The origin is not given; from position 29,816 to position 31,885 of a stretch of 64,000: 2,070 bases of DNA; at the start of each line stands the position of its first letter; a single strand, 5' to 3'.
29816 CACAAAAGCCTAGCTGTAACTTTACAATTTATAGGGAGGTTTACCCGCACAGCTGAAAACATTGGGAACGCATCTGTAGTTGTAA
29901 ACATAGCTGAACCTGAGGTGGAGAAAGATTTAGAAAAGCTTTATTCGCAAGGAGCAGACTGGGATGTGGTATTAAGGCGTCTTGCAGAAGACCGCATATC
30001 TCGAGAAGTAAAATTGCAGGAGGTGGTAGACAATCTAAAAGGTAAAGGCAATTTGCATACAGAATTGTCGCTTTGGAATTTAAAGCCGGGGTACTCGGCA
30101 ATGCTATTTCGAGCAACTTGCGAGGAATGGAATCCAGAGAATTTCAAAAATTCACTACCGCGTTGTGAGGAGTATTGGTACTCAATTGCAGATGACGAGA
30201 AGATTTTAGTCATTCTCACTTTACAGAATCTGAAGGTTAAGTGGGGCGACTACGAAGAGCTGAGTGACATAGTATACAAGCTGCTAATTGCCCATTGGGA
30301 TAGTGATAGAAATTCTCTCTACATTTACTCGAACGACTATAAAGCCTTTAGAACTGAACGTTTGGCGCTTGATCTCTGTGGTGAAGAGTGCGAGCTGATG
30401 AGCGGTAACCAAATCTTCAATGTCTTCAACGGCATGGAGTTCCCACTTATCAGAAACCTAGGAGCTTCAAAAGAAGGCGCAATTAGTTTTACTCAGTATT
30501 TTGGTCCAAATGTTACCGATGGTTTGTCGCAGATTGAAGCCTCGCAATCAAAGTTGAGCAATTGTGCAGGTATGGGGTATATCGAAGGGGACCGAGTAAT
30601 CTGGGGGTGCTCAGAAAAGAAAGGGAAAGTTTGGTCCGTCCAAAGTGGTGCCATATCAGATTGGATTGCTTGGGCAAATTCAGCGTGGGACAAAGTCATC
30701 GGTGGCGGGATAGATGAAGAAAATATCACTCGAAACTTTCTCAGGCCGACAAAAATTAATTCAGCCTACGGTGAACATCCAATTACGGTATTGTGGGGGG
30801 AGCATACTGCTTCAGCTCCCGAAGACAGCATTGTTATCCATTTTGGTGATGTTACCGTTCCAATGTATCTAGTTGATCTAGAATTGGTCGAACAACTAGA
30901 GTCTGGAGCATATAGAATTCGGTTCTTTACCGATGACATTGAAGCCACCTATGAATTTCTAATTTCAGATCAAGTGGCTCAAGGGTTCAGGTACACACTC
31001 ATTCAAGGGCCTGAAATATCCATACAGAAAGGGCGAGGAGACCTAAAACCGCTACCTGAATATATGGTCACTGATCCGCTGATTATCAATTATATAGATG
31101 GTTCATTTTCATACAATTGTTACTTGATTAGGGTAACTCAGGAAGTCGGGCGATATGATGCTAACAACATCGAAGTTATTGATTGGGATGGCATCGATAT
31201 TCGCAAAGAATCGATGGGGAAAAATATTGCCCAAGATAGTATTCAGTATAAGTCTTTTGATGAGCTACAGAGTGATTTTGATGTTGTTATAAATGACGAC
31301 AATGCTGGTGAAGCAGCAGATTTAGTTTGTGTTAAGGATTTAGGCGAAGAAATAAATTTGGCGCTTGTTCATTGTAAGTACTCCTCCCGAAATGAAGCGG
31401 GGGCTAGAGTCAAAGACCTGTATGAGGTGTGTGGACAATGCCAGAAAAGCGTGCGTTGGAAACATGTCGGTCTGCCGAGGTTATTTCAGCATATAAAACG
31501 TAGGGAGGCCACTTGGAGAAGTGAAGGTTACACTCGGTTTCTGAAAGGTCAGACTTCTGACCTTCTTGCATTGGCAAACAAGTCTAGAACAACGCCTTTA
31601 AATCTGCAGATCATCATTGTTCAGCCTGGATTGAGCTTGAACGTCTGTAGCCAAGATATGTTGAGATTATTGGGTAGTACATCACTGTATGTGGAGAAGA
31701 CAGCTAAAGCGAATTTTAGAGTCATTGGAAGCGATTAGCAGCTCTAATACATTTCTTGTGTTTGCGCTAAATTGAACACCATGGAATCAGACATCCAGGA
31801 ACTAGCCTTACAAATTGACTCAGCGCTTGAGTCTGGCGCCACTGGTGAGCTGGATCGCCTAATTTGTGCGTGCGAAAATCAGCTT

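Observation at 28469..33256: Two-gene candidate anti-phage module: DEAH helicase with an Mrr-like nuclease core plus a TPR-HEPN partner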

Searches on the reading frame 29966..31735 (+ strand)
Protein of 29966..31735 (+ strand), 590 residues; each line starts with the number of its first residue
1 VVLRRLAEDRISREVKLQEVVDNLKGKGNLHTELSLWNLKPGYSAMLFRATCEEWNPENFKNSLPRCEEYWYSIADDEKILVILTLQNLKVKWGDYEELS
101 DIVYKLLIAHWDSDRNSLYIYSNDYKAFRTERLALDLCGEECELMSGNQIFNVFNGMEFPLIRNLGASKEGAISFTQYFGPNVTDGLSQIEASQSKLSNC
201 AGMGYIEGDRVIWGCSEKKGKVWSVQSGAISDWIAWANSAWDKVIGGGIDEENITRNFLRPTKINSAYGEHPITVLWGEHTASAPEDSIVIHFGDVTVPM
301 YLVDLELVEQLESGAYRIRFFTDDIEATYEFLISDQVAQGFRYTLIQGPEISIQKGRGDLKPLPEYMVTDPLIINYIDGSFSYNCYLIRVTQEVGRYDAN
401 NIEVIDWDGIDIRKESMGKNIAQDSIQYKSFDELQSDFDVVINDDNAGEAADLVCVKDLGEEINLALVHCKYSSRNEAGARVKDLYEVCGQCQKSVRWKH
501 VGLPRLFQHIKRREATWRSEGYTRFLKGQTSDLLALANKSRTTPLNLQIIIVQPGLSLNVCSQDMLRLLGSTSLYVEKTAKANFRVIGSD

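Call 21: find_related_loci(query=A1, collection=genome_contigs, flank=8000)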
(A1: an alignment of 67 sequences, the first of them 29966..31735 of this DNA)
Query A1 (590 aa) in genome_contigs; peptide patterns used: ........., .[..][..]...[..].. (x = any residue, [..] = any of these).
600 stretches matched a pattern (row limit reached: there are more); 104 encode a relative of the query (tblastn E <= 1e-3); the best 80 are kept; 80 distinct loci.
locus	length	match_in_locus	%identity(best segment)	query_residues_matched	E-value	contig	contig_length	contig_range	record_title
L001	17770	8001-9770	55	2-589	0e+0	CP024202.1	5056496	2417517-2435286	Methylomicrobium sp. wino1 chromosome, complete genome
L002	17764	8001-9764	54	2-589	0e+0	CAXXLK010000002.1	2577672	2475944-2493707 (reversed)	MAG: Desulfobacterales bacterium isolate c905b435-fdb9-4221-98b7-76b06078fb47 genome assembly, contig: contig_2, whole g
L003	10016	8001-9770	53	2-589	0e+0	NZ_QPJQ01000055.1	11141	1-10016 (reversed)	Marinomonas foliarum strain CECT 7731 Ga0244625_155, whole genome shotgun sequence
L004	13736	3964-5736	53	2-590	0e+0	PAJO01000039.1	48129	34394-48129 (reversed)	MAG: Alcanivoracaceae bacterium isolate SAT93 155027, whole genome shotgun sequence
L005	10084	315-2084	53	2-589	0e+0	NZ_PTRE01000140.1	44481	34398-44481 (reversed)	Escherichia sp. MOD1-EC7003 MOD1-EC7003_140_length_44481_cov_121, whole genome shotgun sequence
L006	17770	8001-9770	53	2-589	0e+0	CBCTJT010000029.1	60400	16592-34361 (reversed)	MAG TPA_asm: uncultured bacterium isolate SRR20550288_binner123_Refined_6 genome assembly, contig: ERZ24911527.133, whol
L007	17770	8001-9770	53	2-589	0e+0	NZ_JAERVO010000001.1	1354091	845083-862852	Marinobacter mangrovi strain CHFG3-1-5 NODE_1_length_1354091_cov_66.469977, whole genome shotgun sequence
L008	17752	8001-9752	51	2-586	0e+0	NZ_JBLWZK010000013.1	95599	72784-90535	MAG: Vibrio sp. isolate EC02-08 C02maxbin.010RE.5K@13, whole genome shotgun sequence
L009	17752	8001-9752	53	2-585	0e+0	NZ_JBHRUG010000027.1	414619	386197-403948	Litchfieldella rifensis strain CECT 7698 velvet_auto_105_27, whole genome shotgun sequence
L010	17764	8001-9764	52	2-590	0e+0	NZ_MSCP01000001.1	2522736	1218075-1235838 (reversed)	Aliivibrio sifiae strain NBRC 105001 scaffold00001, whole genome shotgun sequence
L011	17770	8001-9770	50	1-590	0e+0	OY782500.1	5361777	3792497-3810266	MAG: Vallitaleaceae bacterium isolate 08788439-a597-456a-b4e9-0d8f61821b33 genome assembly, chromosome: 1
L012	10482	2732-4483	45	1-586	0e+0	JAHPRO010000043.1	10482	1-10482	Acinetobacter sp. WU_MDCI_Axc73 NODE_43_length_10482_cov_66.656896, whole genome shotgun sequence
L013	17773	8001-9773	44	1-590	0e+0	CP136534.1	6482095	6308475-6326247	MAG: Devosia sp. isolate RCC3390_8c chromosome, complete genome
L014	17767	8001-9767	45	2-590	2e-180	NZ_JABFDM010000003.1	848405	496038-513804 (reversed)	Bradyrhizobium aeschynomenes strain 83002 Scaffold3, whole genome shotgun sequence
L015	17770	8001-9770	45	1-589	7e-178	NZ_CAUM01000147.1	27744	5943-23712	Mesorhizobium metallidurans STM 2683, whole genome shotgun sequence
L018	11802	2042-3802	44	2-589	1e-175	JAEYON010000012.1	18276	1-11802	MAG: Bacillota bacterium isolate OH_CBB_153 k127_1063579, whole genome shotgun sequence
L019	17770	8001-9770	44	2-589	2e-174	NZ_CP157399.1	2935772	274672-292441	MAG: Dehalobacter sp. 4CP chromosome, complete genome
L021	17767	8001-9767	43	2-589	6e-174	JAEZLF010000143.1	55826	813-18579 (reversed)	MAG: Bacillota bacterium isolate OH_CDB_60 k127_2481823, whole genome shotgun sequence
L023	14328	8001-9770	42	2-590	3e-172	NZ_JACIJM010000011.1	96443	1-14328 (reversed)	Yoonia ponticola strain DSM 101064 Ga0373357_11, whole genome shotgun sequence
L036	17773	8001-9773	42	2-590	1e-164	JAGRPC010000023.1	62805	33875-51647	MAG: Verrucomicrobiia bacterium isolate HKST-UBA34 2009_11464, whole genome shotgun sequence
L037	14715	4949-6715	41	1-587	4e-163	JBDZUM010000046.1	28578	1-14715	MAG: Rhodospirillaceae bacterium isolate PE_seawater44 NODE_433_length_28578, whole genome shotgun sequence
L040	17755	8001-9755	50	1-586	0e+0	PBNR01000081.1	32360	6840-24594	MAG: Gammaproteobacteria bacterium isolate SP183 MHASMcontig_2326500, whole genome shotgun sequence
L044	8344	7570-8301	49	1-244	2e-82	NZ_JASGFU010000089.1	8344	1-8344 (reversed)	MAG: Legionella sp. isolate 5H108 JMF-2111-06-0005.hyb.bin.108_88, whole genome shotgun sequence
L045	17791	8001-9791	29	2-589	7e-82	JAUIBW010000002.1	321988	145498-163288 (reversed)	MAG: Bacteroidia bacterium isolate 6_bin.65 NODE_53_length_321988_cov_1.859526, whole genome shotgun sequence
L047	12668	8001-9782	31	2-588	4e-79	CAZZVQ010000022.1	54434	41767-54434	MAG: uncultured Acetobacteraceae bacterium isolate Green_P.bin.6 genome assembly, contig: NODE_24_length_54434_cov_8.837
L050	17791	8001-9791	30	1-587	2e-75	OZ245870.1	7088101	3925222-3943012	MAG: Chryseolinea sp. isolate bc7d9e06-b512-4612-8540-2ade36375776 genome assembly, chromosome: 1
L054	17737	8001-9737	29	24-590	3e-70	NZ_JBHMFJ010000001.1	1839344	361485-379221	Flavobacterium procerum strain CGMCC 1.12926 ctg1_pilon, whole genome shotgun sequence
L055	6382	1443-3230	29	2-589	3e-70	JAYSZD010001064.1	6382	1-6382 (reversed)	MAG: Hymenobacter sp. isolate GFS_13525 GFS_13525_1063, whole genome shotgun sequence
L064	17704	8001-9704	30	34-589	2e-77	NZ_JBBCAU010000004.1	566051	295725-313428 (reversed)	Chryseolinea sp. T2 T2_scaffold4, whole genome shotgun sequence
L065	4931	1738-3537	27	2-589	5e-65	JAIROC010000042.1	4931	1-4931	MAG: Bacteroidales bacterium isolate Cd354_bin6 k119_954084, whole genome shotgun sequence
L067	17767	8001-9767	26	1-589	3e-63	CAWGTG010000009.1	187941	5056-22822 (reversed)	MAG: uncultured Actinomycetota bacterium isolate MFD04212.bin.2.2 genome assembly, contig: contig_21723, whole genome sh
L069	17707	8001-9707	26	32-589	3e-56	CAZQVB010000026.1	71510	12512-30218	MAG TPA_asm: uncultured Roseivirgaceae bacterium isolate SRP063590_co1_14 genome assembly, contig: NODE_370_length_71510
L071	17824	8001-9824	27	1-590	2e-49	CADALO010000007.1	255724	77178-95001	MAG: uncultured Bacteroidetes bacterium isolate RUG13410 genome assembly, contig: RUG13410_asm_7, whole genome shotgun s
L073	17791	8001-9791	29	2-589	9e-81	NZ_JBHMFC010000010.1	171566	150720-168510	Mariniflexile ostreae strain CECT 8622 velvet_auto_105_10, whole genome shotgun sequence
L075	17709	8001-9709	29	14-584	2e-51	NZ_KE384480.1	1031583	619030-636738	Candidatus Solirubrobacter pratensis strain URHD0082 H958DRAFT_scaffold00001.1, whole genome shotgun sequence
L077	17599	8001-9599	26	41-571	4e-40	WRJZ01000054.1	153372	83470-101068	MAG: Candidatus Endomicrobium neocapritermitis isolate Nt197P4_bin29 JGI24705J35276_12238810, whole genome shotgun seque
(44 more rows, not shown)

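Call 27: search_protein_families(library=pfam, proteins=[L001:9823-13146:+, L002:9961-11967:+, L004:5840-6688:+, L005:2186-3505:+, L006:9786-10967:+, L008:9815-11341:+, L011:9831-12197:+, L018:3819-4688:+, L019:9886-11121:+, L036:9823-10752:+], max_evalue=0.001)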
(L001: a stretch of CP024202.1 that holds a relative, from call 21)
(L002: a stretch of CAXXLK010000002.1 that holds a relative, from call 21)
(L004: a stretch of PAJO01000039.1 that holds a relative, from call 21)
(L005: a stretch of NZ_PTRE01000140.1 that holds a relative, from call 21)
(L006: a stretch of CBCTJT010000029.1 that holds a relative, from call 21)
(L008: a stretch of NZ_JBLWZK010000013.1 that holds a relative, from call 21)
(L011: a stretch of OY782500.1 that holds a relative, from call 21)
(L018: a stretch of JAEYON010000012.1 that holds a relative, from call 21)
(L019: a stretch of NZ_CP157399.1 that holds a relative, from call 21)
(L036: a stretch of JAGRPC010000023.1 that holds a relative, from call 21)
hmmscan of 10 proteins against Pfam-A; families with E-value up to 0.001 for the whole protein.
L001:9823-13146:+ (1108 aa): 0 families

L002:9961-11967:+ (669 aa): 7 families
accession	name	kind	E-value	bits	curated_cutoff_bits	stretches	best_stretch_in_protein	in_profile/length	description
PF13175.12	AAA_15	-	7.3e-36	125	32.1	2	260-345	291-374/374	AAA ATPase domain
PF13304.12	AAA_21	-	1.1e-19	72.1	27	1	292-344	251-302/304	AAA domain, putative AbiEii toxin, Type IV TA system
PF20469.4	OLD-like_TOPRIM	-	9.4e-18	65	23.2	1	391-463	1-67/67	Overcoming lysogenization defect protein-like, TOPRIM domain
PF11398.14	DUF2813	-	3e-16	60.2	21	2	1-83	1-82/372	Protein of unknown function (DUF2813)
PF02463.25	SMC_N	-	2.8e-14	53.5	40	1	2-60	1-57/220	RecF/RecN/SMC N terminal domain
PF13476.12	AAA_23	-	7.3e-12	46.8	27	1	5-60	1-52/201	AAA domain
PF13555.12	AAA_29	-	6.1e-05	23.1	27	1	20-53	16-48/61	P-loop containing region of AAA domain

L004:5840-6688:+ (283 aa): 0 families

L005:2186-3505:+ (440 aa): 0 families

L006:9786-10967:+ (394 aa): 0 families

L008:9815-11341:+ (509 aa): 5 families
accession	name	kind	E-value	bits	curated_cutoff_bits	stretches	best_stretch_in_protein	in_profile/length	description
PF20030.5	bpMoxR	-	1.5e-61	207.5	27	1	15-197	2-183/205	MoxR domain in the MoxR-vWA-beta-propeller ternary systems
PF07728.20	AAA_5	-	1.1e-28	100.4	22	1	46-174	1-139/139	AAA domain (dynein-related subfamily)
PF17868.7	AAA_lid_8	-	3.9e-19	68.7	22.8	1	229-293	3-69/72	AAA lid domain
PF01078.27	Mg_chelatase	-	3e-06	27.2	20.3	1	30-77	8-55/207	Magnesium chelatase, subunit ChlI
PF07726.17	AAA_3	-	7.2e-05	23.1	27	1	46-160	1-112/131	ATPase family associated with various cellular activities (AAA)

L011:9831-12197:+ (789 aa): 0 families

L018:3819-4688:+ (290 aa): 0 families

L019:9886-11121:+ (412 aa): 1 family
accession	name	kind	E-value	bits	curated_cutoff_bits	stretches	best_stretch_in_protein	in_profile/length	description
PF20283.3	CTD7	-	0.00082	20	27.6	1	301-404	17-123/126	C-terminal domain 7 of the ABC-three component (ABC-3C) systems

L036:9823-10752:+ (310 aa): 0 families

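Call 28: search_protein_families(library=pfam, proteins=[L037:6898-7968:+, L040:9800-10699:+, L047:9875-10588:+, L050:10052-11551:+, L055:3279-4586:+, L064:9748-11235:+, L069:9740-10693:+, L071:9948-11024:+, L075:9846-10481:+, L077:9659-10993:+], max_evalue=0.001)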
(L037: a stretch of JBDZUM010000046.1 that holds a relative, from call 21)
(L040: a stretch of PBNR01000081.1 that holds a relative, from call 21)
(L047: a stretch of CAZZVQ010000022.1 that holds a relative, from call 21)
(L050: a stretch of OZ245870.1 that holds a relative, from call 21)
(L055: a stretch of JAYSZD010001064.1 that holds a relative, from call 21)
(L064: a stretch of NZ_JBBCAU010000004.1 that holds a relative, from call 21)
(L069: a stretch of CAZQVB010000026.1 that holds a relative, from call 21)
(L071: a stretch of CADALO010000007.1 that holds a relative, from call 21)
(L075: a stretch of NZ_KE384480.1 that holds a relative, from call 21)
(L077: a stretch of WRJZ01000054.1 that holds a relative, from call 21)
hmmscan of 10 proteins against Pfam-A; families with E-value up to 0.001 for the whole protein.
L037:6898-7968:+ (357 aa): 0 families

L040:9800-10699:+ (300 aa): 0 families

L047:9875-10588:+ (238 aa): 0 families

L050:10052-11551:+ (500 aa): 1 family
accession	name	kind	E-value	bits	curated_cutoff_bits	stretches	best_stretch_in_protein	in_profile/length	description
PF00078.32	RVT_1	-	4.7e-22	79.2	29.6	1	93-307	1-205/205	Reverse transcriptase (RNA-dependent DNA polymerase)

L055:3279-4586:+ (436 aa): 8 families
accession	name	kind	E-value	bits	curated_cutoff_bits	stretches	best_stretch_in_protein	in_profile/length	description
PF13304.12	AAA_21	-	1.7e-21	78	27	1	235-320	226-301/304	AAA domain, putative AbiEii toxin, Type IV TA system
PF13175.12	AAA_15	-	3.2e-18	67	32.1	2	229-318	282-370/374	AAA ATPase domain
PF02463.25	SMC_N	-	2.4e-10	40.7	40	1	18-332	1-210/220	RecF/RecN/SMC N terminal domain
PF13476.12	AAA_23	-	1.7e-08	35.8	27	1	21-106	1-86/201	AAA domain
PF11398.14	DUF2813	-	4.3e-05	23.5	21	0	17-73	1-50/372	Protein of unknown function (DUF2813)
PF13514.12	AAA_27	-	0.00011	22.3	22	1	17-158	1-132/206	AAA domain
PF13555.12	AAA_29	-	0.00026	21.1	27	1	41-72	18-49/61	P-loop containing region of AAA domain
PF00005.33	ABC_tran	-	0.00065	20.8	25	0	46-70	12-36/137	ABC transporter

L064:9748-11235:+ (496 aa): 4 families
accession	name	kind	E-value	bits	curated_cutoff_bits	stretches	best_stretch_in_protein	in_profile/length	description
PF13175.12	AAA_15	-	1.3e-20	74.8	32.1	2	74-239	208-374/374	AAA ATPase domain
PF13304.12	AAA_21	-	2.1e-20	74.5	27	1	67-240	134-304/304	AAA domain, putative AbiEii toxin, Type IV TA system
PF02463.25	SMC_N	-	4.3e-06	26.8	40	1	12-239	20-202/220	RecF/RecN/SMC N terminal domain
PF00005.33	ABC_tran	-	6e-05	24.1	25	1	17-196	13-135/137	ABC transporter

L069:9740-10693:+ (318 aa): 0 families

L071:9948-11024:+ (359 aa): 3 families
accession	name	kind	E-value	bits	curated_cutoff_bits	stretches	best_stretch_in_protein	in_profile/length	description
PF13304.12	AAA_21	-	4.1e-09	37.4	27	1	231-302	236-304/304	AAA domain, putative AbiEii toxin, Type IV TA system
PF02463.25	SMC_N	-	2.3e-05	24.4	40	1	20-301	18-202/220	RecF/RecN/SMC N terminal domain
PF13175.12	AAA_15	-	6.6e-05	23.1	32.1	0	26-47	22-44/374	AAA ATPase domain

L075:9846-10481:+ (212 aa): 0 families

L077:9659-10993:+ (445 aa): 2 families
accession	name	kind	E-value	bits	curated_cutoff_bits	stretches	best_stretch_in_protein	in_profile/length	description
PF01844.29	HNH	-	1.3e-06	28.9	21.4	1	365-411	1-45/47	HNH endonuclease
PF13391.12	HNH_2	-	0.00094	19.4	21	0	365-409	1-57/66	HNH endonuclease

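Call 29: predict_structure(alignment_id=A1)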
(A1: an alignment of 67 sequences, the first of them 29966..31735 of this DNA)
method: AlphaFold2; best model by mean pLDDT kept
length: 590 residues; sequences in the alignment: 67
mean_pLDDT: 87.8   pTM: 0.83
mean pLDDT of the five models: 87.8, 87.1, 85.5, 83.1, 82.3
residues with pLDDT >= 90: 351; 70-90: 190; 50-70: 35; < 50: 14
segments of 3 or more residues with pLDDT < 50: 1-8
pLDDT, mean of each block of 10 residues (from residue 1): 40 77 92 85 94 90 92 95 89 71 91 95 93 94 88 86 67 73 83 69 88 89 89 93 74 63 92 93 88 96 93 93 97 93 98 94 96 94 93 82 90 90 95 96 94 96 95 63 85 93 94 93 96 94 90 85 89 92 92
secondary structure, 60 per line:
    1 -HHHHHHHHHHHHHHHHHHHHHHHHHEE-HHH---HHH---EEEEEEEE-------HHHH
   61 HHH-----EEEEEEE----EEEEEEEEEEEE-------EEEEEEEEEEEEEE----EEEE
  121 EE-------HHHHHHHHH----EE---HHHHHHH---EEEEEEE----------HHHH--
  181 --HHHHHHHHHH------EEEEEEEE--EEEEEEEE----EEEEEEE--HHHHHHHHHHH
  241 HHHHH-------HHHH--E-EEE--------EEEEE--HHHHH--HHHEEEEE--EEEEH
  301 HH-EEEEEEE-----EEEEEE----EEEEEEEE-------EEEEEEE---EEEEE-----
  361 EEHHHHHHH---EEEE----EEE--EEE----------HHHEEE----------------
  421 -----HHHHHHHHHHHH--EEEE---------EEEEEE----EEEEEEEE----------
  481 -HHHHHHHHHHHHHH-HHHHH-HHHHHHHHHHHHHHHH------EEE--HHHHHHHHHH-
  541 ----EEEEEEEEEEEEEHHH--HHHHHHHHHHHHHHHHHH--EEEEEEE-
elements in order: H2-26 E42-49 H57-63 E69-75 E80-91 E99-112 E117-122 H130-138 H148-154 E158-164 H175-178 H183-192 E199-206 E209-216 E221-227 H230-245 H253-256 E261-263 E272-276 H279-283 E289-293 E296-299 E304-310 E316-321 E326-333 E341-347 E351-355 H363-369 E373-376 E381-383 E386-388 E402-404 H426-437 E440-443 E453-458 E463-470 H482-495 H497-501 H503-518 E525-527 H530-539 E545-557 H563-580 E583-589

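Call 34: fold_search(model_id=the predicted structure, library=pdb)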
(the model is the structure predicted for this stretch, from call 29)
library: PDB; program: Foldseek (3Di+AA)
matches with E <= 10: 667; with E <= 0.001: 1
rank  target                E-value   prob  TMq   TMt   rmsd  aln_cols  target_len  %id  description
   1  7jrd_A                7.9e-04  0.13  0.07  0.08  21.4       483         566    7  The crystal structure of lactoferrin binding protein B (LbpB) from Neisseria meningitidis in complex with human lactof (released 2021-10-13)
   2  2owl_A                1.6e-03  0.98  0.20  0.34  12.4       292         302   10  Crystal structure of E. coli RdgC (released 2007-03-20)
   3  4o9y_G                2.7e-03  0.13  0.07  0.03  22.7       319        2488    9  Crystal Structure of TcdA1 (released 2014-02-26)
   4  8tv0_A                4.7e-03  0.06  0.06  0.02  27.8       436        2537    8  XptA2 wild type (released 2023-09-27)
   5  8cpz_A                7.8e-03  0.08  0.08  0.04  22.1       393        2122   10  Photorhabdus luminescens TcdA1 prepore-to-pore intermediate, K1179W mutant (released 2024-03-13)
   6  4o9y_A                9.3e-03  0.06  0.07  0.03  27.2       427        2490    9  Crystal Structure of TcdA1 (released 2014-02-26)
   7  8cq2_A                1.9e-02  0.06  0.07  0.04  22.2       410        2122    8  Photorhabdus luminescens TcdA1 prepore-to-pore intermediate, C16S, C20S, C870S, T1279C mutant (released 2024-03-13)
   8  7mx5_A                2.3e-02  0.08  0.09  0.12  22.1       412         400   10  Crystal structure of TolB from Acinetobacter baumannii (released 2021-05-26)
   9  6rw8_A                2.3e-02  0.06  0.07  0.03  22.7       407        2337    6  Cryo-EM structure of Xenorhabdus nematophila XptA1 (released 2019-10-23)
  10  6ksu_B                2.5e-02  0.15  0.09  0.10  14.7       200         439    8  Crystal structure of SurE (released 2020-06-24)
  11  6rwa_A                2.7e-02  0.05  0.07  0.03  26.9       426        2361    9  Cryo-EM structure of Photorhabdus luminescens TcdA4 (released 2019-10-23)
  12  9ebx                  2.8e-02  0.04  0.07  0.08  19.1       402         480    7  Chimeric fluorescence biosensor formed from a lactate-binding protein and GFP (released 2025-03-19)
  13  6ksv_A                3.4e-02  0.20  0.10  0.13  16.2       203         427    7  Crystal structure of SurE with D-Leu (released 2020-06-24)
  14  6h6e_A                3.4e-02  0.04  0.07  0.03  25.1       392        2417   10  PTC3 holotoxin complex from Photorhabdus luminecens in prepore state (TcdA1, TcdB2, TccC3) (released 2018-10-03)
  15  7spn_A                3.5e-02  0.14  0.07  0.09  17.3       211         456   12  Crystal structure of IS11, a thermophilic esterase (released 2022-08-24)
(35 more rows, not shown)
